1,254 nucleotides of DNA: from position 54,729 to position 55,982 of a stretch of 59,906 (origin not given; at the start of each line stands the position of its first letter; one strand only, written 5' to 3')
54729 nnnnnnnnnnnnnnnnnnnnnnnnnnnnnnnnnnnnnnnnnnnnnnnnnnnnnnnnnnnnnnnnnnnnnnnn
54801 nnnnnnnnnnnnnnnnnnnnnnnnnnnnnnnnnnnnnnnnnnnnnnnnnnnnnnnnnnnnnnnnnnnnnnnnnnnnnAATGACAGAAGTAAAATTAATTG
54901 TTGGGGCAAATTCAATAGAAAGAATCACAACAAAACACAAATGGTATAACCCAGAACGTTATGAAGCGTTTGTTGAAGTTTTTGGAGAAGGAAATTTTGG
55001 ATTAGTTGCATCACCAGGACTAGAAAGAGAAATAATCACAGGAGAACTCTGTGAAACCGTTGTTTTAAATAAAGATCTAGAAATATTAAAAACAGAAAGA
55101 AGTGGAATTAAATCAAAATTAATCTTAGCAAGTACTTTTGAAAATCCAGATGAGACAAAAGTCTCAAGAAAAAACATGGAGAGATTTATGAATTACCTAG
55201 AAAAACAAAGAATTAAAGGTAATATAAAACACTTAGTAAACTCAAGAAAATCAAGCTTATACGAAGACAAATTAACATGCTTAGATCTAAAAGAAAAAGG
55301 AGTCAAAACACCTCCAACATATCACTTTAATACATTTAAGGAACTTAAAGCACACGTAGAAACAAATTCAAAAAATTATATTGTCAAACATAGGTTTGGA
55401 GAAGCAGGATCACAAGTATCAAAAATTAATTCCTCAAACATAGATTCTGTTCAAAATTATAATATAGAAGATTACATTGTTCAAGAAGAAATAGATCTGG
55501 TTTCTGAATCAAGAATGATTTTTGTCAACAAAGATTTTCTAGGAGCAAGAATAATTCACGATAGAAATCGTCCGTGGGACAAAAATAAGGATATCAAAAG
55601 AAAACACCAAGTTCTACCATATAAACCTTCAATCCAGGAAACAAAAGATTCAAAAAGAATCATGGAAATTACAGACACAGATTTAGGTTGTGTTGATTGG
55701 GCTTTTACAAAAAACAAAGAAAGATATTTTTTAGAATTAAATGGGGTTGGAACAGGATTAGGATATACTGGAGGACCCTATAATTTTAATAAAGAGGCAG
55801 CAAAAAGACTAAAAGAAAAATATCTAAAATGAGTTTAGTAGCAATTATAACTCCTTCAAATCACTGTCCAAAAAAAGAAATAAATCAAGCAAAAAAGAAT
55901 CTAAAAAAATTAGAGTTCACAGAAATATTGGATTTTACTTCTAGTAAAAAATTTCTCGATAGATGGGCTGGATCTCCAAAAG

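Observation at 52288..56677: Operon of Asp racemase, three ATP-grasp ligases and an S66 LD-carboxypeptidase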

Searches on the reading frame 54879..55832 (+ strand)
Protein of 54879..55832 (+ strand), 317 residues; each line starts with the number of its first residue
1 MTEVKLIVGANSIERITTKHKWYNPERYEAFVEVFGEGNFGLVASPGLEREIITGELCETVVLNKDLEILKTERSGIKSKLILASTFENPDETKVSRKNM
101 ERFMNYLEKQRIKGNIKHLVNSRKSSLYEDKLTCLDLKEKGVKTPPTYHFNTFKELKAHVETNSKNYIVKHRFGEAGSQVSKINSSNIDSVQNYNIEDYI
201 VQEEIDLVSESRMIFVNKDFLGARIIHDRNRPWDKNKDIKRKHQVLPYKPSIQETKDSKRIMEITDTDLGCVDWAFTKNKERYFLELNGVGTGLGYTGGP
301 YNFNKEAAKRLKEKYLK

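Call 3: search_protein_families(library=pfam, proteins=[window:54879-55832:+], max_evalue=0.01)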
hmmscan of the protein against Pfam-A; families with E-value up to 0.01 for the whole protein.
window:54879-55832:+ (317 aa): 2 families
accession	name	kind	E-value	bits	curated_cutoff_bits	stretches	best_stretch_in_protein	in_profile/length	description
PF02655.19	ATP-grasp_3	-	0.00033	21.2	23.2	1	130-206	3-70/160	ATP-grasp domain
PF14397.11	ATPgrasp_ST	-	0.0062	16.2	31.4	0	118-195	8-91/278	Sugar-transfer associated ATP-grasp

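Call 4: search_protein_families(library=ncbifam, proteins=[window:54879-55832:+], max_evalue=0.01)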
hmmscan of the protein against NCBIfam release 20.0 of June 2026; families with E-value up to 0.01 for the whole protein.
window:54879-55832:+ (317 aa): 6 families
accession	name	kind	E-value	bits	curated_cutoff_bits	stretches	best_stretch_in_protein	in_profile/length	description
TIGR04192.1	GRASP_w_spasm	equivalog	1.5e-07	31.1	230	1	93-308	93-315/318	grasp-with-spasm system ATP-grasp peptide maturase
TIGR00768.1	rimK_fam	subfamily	1.5e-05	24.5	143.4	1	95-288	51-252/276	RimK family alpha-L-glutamate ligase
TIGR04185.1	ATPgraspMvdC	equivalog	7.4e-05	22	425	1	128-291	121-295/318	MvdC family ATP-grasp ribosomal peptide maturase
TIGR04187.1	GRASP_SAV_5884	subfamily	0.00011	21.6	350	1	139-291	133-290/312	ATP-grasp ribosomal peptide maturase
NF009405.0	PRK12767.1-4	equivalog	0.00025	20.2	390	1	129-206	111-186/320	carbamoyl phosphate synthase-like protein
TIGR04184.1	ATPgraspMvdD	equivalog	0.0036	16.5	475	1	131-291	124-297/321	MvdD family ATP-grasp ribosomal peptide maturase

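Call 28: search_solved_structures(query=A3, max_evalue=1)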
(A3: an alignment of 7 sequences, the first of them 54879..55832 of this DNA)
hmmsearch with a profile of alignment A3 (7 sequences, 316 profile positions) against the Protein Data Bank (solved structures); distinct sequences matched with E-value up to 1: 4.
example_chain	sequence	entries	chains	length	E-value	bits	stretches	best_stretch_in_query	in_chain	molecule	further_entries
7m4s_A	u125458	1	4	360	0.0003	23.2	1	127-311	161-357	AMdnB protein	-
3orq_A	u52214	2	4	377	0.0015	20.9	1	126-217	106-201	N5-Carboxyaminoimidazole ribonucleotide synthetase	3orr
7mgv_A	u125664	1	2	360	0.0029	20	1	133-291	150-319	CdnC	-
5ig9_A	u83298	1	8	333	0.003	19.9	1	132-291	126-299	ATP grasp ligase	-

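Call 31: find_homologous_proteins(query=A3, max_evalue=0.001)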
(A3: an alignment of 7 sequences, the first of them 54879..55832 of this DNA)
Query A3 (7 sequences) (317 aa, profile of the alignment): 20 proteins with E <= 0.001 among 8000 candidates.
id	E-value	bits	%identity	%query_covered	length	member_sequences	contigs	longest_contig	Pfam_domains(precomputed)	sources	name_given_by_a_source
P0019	4.9e-151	520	100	100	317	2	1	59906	-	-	-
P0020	7.0e-148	510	54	100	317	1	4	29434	PF08443.17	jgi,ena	jgi:glutathione synthase/RimK-type ligase-like ATP-grasp enzyme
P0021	1.7e-145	502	39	99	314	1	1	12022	-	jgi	jgi:glutathione synthase/RimK-type ligase-like ATP-grasp enzyme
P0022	1.8e-145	502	46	100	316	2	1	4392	-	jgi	-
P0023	1.2e-128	447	40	99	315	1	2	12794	-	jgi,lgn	-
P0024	1.3e-126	440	39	98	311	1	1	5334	-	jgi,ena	-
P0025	3.1e-126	439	45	98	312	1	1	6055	-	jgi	jgi:hypothetical protein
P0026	3.0e-121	422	48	100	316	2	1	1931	-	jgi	jgi:hypothetical protein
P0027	2.1e-119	416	39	99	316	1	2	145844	-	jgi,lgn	jgi:hypothetical protein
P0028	2.2e-119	416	42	98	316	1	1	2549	-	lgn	-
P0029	4.1e-118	412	49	100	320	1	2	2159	-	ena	-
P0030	1.2e-116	407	46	99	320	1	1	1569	-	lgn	-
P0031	4.9e-115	402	41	99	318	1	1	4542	-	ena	-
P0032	5.9e-112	392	50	99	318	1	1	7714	-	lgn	-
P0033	2.2e-102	360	42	96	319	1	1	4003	-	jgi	-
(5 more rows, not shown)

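Call 33: find_encoding_contigs(protein=P0027, flank=8000, max_places=2)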
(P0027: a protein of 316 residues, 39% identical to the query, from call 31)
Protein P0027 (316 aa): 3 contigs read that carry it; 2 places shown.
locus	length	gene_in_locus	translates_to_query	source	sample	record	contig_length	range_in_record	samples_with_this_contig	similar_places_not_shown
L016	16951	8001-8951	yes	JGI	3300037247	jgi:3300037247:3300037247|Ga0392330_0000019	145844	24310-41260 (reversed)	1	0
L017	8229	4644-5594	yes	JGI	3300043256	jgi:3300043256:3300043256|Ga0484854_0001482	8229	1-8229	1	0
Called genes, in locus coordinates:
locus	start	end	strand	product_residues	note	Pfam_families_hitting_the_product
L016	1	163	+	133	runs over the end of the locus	PF01873:eIF-5_eIF-2B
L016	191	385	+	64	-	PF18930:DUF5679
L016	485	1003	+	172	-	PF01551:Peptidase_M23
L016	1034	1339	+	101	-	PF04242:DUF424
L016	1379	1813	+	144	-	-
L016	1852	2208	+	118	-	PF01176:eIF-1a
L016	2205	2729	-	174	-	-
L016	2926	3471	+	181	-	-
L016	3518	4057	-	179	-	-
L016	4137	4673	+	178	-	PF22891:KH_PNO1_2nd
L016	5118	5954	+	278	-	PF01177:Asp_Glu_race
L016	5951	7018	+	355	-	PF02655:ATP-grasp_3 (weak), PF08443:RimK, PF02955:GSH-S_ATP (faint)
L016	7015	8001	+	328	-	-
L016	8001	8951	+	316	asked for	-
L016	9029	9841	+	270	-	PF02016:Peptidase_S66, PF17676:Peptidase_S66C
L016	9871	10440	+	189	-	PF00881:Nitroreductase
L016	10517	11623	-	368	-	PF00091:Tubulin, PF12327:FtsZ_C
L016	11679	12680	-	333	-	PF01368:DHH, PF02272:DHHA1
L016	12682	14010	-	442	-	PF01425:Amidase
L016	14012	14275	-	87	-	-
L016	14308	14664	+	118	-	PF11969:DcpS_C, PF01230:HIT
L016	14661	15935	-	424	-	PF01336:tRNA_anti-codon, PF00152:tRNA-synt_2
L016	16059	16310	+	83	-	-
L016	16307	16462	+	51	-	-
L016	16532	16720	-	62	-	-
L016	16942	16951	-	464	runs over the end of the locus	PF02934:GatB_N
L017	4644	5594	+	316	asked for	-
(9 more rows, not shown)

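Call 34: find_encoding_contigs(protein=P0023, flank=8000, max_places=2)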
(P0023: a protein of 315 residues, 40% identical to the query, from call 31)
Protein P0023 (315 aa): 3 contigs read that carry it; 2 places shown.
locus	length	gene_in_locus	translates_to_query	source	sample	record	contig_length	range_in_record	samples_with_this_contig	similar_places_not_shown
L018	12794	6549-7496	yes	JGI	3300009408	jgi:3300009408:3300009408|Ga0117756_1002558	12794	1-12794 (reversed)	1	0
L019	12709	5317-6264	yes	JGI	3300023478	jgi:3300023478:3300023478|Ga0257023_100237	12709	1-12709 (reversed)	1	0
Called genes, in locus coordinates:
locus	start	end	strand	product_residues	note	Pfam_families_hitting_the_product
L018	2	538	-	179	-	?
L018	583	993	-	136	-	-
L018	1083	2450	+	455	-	PF04055:Radical_SAM, PF16199:Radical_SAM_C, PF13673:Acetyltransf_10 (weak)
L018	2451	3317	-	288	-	PF00350:Dynamin_N (faint), PF03193:RsgA_GTPase (faint), PF01926:MMR_HSR1, PF02421:FeoB_N (weak)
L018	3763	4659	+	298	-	PF01177:Asp_Glu_race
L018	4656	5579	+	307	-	PF02655:ATP-grasp_3 (weak), PF08443:RimK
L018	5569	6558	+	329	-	-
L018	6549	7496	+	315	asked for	-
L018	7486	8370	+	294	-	PF02016:Peptidase_S66, PF17676:Peptidase_S66C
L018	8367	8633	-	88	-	-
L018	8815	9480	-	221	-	-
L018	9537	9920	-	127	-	-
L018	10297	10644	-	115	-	-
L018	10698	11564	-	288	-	PF01758:SBF, PF13593:SBF_like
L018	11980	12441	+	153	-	-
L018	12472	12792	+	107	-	?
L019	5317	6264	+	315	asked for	-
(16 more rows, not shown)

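Call 35: find_encoding_contigs(protein=P0032, flank=8000, max_places=2)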
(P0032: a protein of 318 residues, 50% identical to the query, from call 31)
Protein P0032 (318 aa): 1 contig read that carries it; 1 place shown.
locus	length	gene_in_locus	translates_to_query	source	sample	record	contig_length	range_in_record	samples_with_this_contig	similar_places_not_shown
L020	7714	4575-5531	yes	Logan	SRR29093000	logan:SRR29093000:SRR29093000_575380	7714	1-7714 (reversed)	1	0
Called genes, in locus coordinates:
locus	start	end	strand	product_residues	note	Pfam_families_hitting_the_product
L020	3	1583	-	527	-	?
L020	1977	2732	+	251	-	PF01177:Asp_Glu_race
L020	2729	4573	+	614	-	PF02655:ATP-grasp_3 (faint), PF08443:RimK, PF02955:GSH-S_ATP (faint)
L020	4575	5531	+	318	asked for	-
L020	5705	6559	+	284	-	PF02421:FeoB_N (faint), PF01926:MMR_HSR1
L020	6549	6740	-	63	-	-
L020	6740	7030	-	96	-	-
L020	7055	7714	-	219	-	?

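Call 36: find_encoding_contigs(protein=P0025, flank=8000, max_places=2)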
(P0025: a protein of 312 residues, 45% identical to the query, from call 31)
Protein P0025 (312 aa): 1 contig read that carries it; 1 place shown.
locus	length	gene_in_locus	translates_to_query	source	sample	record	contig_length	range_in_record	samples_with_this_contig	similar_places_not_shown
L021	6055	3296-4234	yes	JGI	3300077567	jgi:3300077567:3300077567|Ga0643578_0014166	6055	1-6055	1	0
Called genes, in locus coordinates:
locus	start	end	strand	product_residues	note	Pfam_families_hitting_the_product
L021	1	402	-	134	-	?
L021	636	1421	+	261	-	PF01177:Asp_Glu_race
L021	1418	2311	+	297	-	PF02655:ATP-grasp_3, PF08443:RimK, PF02955:GSH-S_ATP (weak)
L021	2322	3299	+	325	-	-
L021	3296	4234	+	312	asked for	-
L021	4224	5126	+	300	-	PF02016:Peptidase_S66, PF17676:Peptidase_S66C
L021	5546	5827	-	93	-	PF03891:DUF333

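Call 52: predict_structure(alignment_id=A4)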
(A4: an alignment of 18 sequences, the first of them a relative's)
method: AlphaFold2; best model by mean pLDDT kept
length: 317 residues; sequences in the alignment: 18
mean_pLDDT: 92.2   pTM: 0.88
mean pLDDT of the five models: 92.2, 91.2, 91.0, 89.5, 88.8
residues with pLDDT >= 90: 259; 70-90: 51; 50-70: 7; < 50: 0
segments of 3 or more residues with pLDDT < 50: none
pLDDT, mean of each block of 10 residues (from residue 1): 92 92 88 95 96 97 94 95 93 90 97 96 92 92 95 97 93 80 95 93 93 95 90 68 89 97 95 94 93 85 95 94
secondary structure, 60 per line:
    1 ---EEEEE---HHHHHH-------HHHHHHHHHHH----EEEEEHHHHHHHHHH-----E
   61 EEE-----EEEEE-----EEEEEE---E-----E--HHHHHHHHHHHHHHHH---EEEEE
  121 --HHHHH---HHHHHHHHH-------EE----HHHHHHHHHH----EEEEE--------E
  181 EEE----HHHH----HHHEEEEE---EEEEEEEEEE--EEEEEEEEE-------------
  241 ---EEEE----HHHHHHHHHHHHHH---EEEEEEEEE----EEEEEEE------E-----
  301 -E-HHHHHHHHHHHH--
elements in order: E4-8 H12-17 H25-35 E40-44 H45-54 E60-63 E69-73 E79-84 H97-112 E116-120 H123-127 H131-139 H153-162 E167-171 E180-183 H188-191 E199-203 E207-216 E219-227 E244-247 H252-265 E269-277 E282-288 H304-315

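Call 57: fold_search(model_id=the predicted structure, library=pdb)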
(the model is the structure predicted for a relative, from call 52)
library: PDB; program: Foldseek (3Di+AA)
matches with E <= 10: 1147; with E <= 0.001: 621
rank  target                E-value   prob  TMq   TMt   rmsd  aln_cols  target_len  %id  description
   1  3vpb_A                4.3e-13  1.00  0.63  0.70   5.2       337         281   17  ArgX from Sulfolobus tokodaii complexed with LysW/Glu/ADP/Mg/Zn/Sulfate (released 2013-02-27)
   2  3vpb_B                6.3e-13  1.00  0.64  0.71   6.2       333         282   18  ArgX from Sulfolobus tokodaii complexed with LysW/Glu/ADP/Mg/Zn/Sulfate (released 2013-02-27)
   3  5ig9_G                8.0e-13  1.00  0.60  0.60   7.3       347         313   14  Crystal structure of macrocyclase MdnC bound with precursor peptide MdnA from Microcystis aeruginosa MRC (released 2016-09-21)
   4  3vpc_C                1.0e-12  1.00  0.60  0.68   5.4       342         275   16  ArgX from Sulfolobus tokodaii complexed with ADP (released 2013-02-27)
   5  5ig9_E                1.6e-12  1.00  0.58  0.59   7.3       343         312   14  Crystal structure of macrocyclase MdnC bound with precursor peptide MdnA from Microcystis aeruginosa MRC (released 2016-09-21)
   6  5ig9_C                2.3e-12  1.00  0.60  0.61   7.1       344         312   14  Crystal structure of macrocyclase MdnC bound with precursor peptide MdnA from Microcystis aeruginosa MRC (released 2016-09-21)
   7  7drm_C                2.4e-12  1.00  0.62  0.63   8.0       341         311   13  Structure of ATP-grasp ligase PsnB complexed with minimal precursor, Mg, and ADP (released 2021-09-08)
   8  7drp_B                2.4e-12  1.00  0.57  0.61   8.2       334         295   13  Structure of ATP-grasp ligase PsnB complexed with phosphomimetic variant of minimal precursor, Mg, and ADP (released 2021-09-08)
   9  7dro_A                2.9e-12  1.00  0.59  0.62   8.4       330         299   12  Structure of ATP-grasp ligase PsnB complexed with minimal precursor (released 2021-09-08)
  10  7mgv_A                3.3e-12  1.00  0.55  0.53   9.0       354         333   15  Chryseobacterium gregarium RiPP-associated ATP-grasp ligase in complex with ADP, and a leader and core peptide (released 2021-06-23)
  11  7m4s_A                4.0e-12  1.00  0.55  0.56   7.4       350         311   14  Crystal structure of macrocyclase AMdnB from Anabaena sp. PCC 7120 (released 2021-11-03)
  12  5ig9_B                4.3e-12  1.00  0.58  0.60   7.1       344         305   13  Crystal structure of macrocyclase MdnC bound with precursor peptide MdnA from Microcystis aeruginosa MRC (released 2016-09-21)
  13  5ig9_A                4.5e-12  1.00  0.59  0.59   7.7       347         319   13  Crystal structure of macrocyclase MdnC bound with precursor peptide MdnA from Microcystis aeruginosa MRC (released 2016-09-21)
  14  3vpd_A                4.8e-12  1.00  0.59  0.65   5.8       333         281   15  LysX from Thermus thermophilus complexed with AMP-PNP (released 2013-02-27)
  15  7drp_A                4.8e-12  1.00  0.62  0.63   8.1       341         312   13  Structure of ATP-grasp ligase PsnB complexed with phosphomimetic variant of minimal precursor, Mg, and ADP (released 2021-09-08)
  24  7m4s_B                1.9e-11  1.00  0.52  0.52   7.7       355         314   15  Crystal structure of macrocyclase AMdnB from Anabaena sp. PCC 7120 (released 2021-11-03)
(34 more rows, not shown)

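Call 62: search_protein_representatives(alignment_id=A4)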
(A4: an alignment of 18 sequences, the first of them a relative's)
Query: 18 sequences, 317 profile positions. Proteins with E-value up to 0.001 (for the whole library): 851; up to 1e-10: 77; up to 1e-30: 35. The best 150 are listed.
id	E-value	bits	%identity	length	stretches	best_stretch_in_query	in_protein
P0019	1.9e-140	483.8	-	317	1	1-317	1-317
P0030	2.1e-130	450.9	-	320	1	2-316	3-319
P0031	2.0e-128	444.3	-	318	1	2-316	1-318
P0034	6.1e-128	442.8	-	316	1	1-316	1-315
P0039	1.7e-125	434.8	-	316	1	2-316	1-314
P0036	3.3e-122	423.9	-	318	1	2-316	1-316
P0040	3.7e-113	394.2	-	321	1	2-316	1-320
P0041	1.4e-111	389.0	-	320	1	1-316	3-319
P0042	1.4e-104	366.0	-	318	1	2-316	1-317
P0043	4.5e-95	334.8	-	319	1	1-317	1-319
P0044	1.3e-94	333.3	-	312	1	24-316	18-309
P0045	1.3e-92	326.7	-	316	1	1-316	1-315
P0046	4.8e-91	321.5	-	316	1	2-313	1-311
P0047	9.5e-89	314.0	-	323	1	17-316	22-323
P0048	8.4e-86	304.3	-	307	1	9-312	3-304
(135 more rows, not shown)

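Call 64: search_protein_families(library=ncbifam, alignment_id=A5, max_evalue=0.001)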
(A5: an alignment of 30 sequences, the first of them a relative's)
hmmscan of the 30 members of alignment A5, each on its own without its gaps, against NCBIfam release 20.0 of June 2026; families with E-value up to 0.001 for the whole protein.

A. member 1, P0055 (349 aa): 0 families

B. families by the number of members that match (of 30 scanned): 42 families (the first 25 are shown)
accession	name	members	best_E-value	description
NF040720.1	MptN_Meth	21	2.3e-54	tetrahydromethanopterin:alpha-L-glutamate ligase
TIGR00768.1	rimK_fam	20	3.3e-75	RimK family alpha-L-glutamate ligase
TIGR04187.1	GRASP_SAV_5884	11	1.1e-09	ATP-grasp ribosomal peptide maturase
NF003573.0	PRK05246.1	10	3.7e-25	glutathione synthase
TIGR04356.1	grasp_GAK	10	6.3e-16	GAK system ATP-grasp enzyme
TIGR01380.1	glut_syn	9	2.2e-20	glutathione synthase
NF009110.0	PRK12458.1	8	3.6e-16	glutathione synthetase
TIGR04184.1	ATPgraspMvdD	8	7.5e-06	MvdD family ATP-grasp ribosomal peptide maturase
NF007764.0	PRK10446.1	6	2e-37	30S ribosomal protein S6--L-glutamate ligase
NF009405.0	PRK12767.1-4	4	5.9e-07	carbamoyl phosphate synthase-like protein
TIGR04185.1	ATPgraspMvdC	3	8.7e-11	MvdC family ATP-grasp ribosomal peptide maturase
TIGR02144.1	LysX_arch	2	9.5e-46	lysine biosynthesis protein LysX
TIGR02068.2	cya_phycin_syn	2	6.4e-17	cyanophycin synthetase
NF002378.0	PRK01372.1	2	9e-14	D-alanine--D-alanine ligase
NF009402.0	PRK12767.1-1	2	2.6e-11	carbamoyl phosphate synthase-like protein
TIGR04192.1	GRASP_w_spasm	2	2.5e-07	grasp-with-spasm system ATP-grasp peptide maturase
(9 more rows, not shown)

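Call 67: search_protein_families(library=ncbifam, proteins=[L016:5118-5954:+], max_evalue=1e-10)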
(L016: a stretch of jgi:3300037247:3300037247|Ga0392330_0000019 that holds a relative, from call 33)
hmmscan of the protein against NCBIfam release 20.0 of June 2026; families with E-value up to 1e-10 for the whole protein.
L016:5118-5954:+ (278 aa): 3 families
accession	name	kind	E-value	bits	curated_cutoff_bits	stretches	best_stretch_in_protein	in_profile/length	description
NF052483.1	racemase_CuyB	equivalog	2.1e-63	214.3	190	1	12-237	1-224/225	cysteate racemase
TIGR00035.1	asp_race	subfamily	1e-60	205.3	93.1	1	9-241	2-230/236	amino acid racemase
NF007569.0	PRK10200.1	equivalog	3.3e-11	43.3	417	1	65-238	58-228/230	aspartate/glutamate racemase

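Call 92: search_protein_families(library=padloc, proteins=[window:54879-55832:+], max_evalue=0.001)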
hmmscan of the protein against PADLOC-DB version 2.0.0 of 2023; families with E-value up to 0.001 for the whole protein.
window:54879-55832:+ (317 aa): 0 families
